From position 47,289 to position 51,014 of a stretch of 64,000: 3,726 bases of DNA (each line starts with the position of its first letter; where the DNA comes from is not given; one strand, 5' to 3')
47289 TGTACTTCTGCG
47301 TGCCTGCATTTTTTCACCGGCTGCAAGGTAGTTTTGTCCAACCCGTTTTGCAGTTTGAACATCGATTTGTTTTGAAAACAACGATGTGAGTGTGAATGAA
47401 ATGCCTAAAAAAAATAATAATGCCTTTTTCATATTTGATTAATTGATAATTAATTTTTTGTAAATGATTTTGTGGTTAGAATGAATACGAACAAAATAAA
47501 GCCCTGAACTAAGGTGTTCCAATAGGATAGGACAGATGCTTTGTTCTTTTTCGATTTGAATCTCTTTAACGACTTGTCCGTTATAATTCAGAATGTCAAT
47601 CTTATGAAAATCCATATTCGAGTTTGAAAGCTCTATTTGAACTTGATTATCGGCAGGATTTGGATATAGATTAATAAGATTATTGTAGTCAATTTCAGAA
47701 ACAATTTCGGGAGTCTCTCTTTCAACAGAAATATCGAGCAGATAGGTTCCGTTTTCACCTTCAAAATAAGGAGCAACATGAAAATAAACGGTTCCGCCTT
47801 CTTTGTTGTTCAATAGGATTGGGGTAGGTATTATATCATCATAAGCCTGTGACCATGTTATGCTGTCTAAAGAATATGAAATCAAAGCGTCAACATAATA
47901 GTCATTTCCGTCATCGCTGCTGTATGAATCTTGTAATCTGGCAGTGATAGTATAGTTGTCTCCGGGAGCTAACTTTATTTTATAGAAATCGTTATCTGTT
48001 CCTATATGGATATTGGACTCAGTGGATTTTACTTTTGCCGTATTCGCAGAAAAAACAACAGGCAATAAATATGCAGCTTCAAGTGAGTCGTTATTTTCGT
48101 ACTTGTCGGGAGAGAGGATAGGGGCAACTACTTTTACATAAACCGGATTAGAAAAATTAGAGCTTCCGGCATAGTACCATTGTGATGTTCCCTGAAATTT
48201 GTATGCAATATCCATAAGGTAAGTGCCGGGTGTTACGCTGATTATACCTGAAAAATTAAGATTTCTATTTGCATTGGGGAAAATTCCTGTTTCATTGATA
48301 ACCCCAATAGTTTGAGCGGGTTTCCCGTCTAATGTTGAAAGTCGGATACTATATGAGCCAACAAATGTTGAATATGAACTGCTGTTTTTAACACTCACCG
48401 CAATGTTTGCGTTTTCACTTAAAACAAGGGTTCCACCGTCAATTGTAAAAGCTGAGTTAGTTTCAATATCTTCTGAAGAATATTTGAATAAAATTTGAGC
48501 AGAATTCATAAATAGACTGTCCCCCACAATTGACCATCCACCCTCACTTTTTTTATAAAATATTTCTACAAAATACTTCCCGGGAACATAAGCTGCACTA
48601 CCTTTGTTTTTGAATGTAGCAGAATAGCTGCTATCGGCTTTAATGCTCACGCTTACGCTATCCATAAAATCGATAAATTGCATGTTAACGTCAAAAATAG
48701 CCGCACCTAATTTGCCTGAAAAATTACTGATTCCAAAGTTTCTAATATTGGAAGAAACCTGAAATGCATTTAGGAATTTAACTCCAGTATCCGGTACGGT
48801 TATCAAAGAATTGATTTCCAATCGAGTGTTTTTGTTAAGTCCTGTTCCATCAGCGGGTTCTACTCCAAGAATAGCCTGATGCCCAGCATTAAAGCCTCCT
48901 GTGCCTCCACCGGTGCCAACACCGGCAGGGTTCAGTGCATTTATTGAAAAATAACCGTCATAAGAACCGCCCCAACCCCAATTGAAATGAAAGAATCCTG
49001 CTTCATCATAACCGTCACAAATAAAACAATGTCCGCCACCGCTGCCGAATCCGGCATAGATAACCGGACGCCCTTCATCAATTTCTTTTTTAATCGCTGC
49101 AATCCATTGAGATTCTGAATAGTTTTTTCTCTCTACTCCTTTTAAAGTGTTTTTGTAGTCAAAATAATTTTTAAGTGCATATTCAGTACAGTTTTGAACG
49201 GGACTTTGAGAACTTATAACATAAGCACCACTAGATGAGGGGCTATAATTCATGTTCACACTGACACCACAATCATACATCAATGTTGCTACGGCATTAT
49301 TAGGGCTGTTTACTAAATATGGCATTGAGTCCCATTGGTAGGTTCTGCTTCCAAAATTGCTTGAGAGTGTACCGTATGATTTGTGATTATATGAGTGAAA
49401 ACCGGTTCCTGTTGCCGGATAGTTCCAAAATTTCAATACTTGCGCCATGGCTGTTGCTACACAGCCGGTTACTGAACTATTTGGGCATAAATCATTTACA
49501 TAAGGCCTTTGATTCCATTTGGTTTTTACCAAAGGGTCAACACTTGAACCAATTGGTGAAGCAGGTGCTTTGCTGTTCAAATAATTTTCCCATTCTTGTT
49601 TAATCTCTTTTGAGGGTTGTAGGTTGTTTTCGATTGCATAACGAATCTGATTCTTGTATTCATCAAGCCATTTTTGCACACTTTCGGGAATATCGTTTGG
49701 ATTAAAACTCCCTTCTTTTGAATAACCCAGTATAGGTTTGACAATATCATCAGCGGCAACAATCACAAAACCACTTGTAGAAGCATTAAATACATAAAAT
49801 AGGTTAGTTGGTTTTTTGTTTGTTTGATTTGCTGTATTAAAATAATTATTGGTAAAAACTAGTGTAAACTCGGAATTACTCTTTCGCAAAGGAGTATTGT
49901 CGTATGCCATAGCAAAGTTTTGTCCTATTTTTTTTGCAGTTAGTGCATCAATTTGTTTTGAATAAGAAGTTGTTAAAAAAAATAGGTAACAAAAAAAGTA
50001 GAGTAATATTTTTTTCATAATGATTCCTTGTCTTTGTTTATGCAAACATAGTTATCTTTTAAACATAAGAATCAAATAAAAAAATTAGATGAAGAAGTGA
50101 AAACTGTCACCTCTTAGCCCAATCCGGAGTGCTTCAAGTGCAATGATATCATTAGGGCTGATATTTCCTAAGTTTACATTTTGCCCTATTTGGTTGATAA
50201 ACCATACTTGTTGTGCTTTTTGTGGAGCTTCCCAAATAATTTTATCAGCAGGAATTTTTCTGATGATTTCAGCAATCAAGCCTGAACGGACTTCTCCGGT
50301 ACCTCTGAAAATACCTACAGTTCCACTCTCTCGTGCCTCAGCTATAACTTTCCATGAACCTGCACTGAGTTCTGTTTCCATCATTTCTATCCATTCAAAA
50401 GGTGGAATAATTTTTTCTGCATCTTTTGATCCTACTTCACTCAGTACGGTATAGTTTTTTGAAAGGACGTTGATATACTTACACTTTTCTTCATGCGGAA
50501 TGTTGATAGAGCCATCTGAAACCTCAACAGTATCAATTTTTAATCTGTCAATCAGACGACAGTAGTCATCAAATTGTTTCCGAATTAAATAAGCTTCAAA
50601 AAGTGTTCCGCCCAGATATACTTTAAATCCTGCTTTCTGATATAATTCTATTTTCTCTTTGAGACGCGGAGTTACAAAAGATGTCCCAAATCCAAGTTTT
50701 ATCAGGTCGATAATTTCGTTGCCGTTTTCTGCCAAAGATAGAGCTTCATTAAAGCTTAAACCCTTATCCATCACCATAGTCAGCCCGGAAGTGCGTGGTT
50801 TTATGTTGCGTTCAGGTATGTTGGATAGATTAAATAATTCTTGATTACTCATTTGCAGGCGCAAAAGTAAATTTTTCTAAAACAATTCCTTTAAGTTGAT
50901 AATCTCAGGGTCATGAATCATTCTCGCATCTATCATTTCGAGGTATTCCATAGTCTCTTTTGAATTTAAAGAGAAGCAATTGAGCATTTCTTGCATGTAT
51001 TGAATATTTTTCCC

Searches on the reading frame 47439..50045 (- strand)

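Call 8: search_protein_families(library=pfam, proteins=[window:47439-50045:-], max_evalue=0.00001)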
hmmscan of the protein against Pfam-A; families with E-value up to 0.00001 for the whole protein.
window:47439-50045:- (868 aa): 4 families
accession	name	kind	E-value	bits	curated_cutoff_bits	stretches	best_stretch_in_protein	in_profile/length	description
PF01640.23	Peptidase_C10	-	8e-60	202.8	26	1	177-366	1-194/194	Peptidase C10 family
PF13734.11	Inhibitor_I69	-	6.4e-21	75.1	25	1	30-134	2-98/98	Spi protease inhibitor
PF18962.6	Por_Secre_tail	-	4.4e-15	56.2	27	1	793-867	1-75/75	Secretion system C-terminal sorting domain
PF13529.12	Peptidase_C39_2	-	1.8e-07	32.2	24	0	303-350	79-134/143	Peptidase_C39 like family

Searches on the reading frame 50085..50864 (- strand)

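Call 8: search_protein_families(library=pfam, proteins=[window:50085-50864:-], max_evalue=0.00001)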
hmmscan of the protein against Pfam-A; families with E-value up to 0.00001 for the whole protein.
window:50085-50864:- (259 aa): 1 family
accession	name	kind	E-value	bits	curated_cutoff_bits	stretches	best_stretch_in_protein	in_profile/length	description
PF02679.21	ComA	-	3.3e-89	299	25.2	1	18-253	2-243/243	(2R)-phospho-3-sulfolactate synthase (ComA)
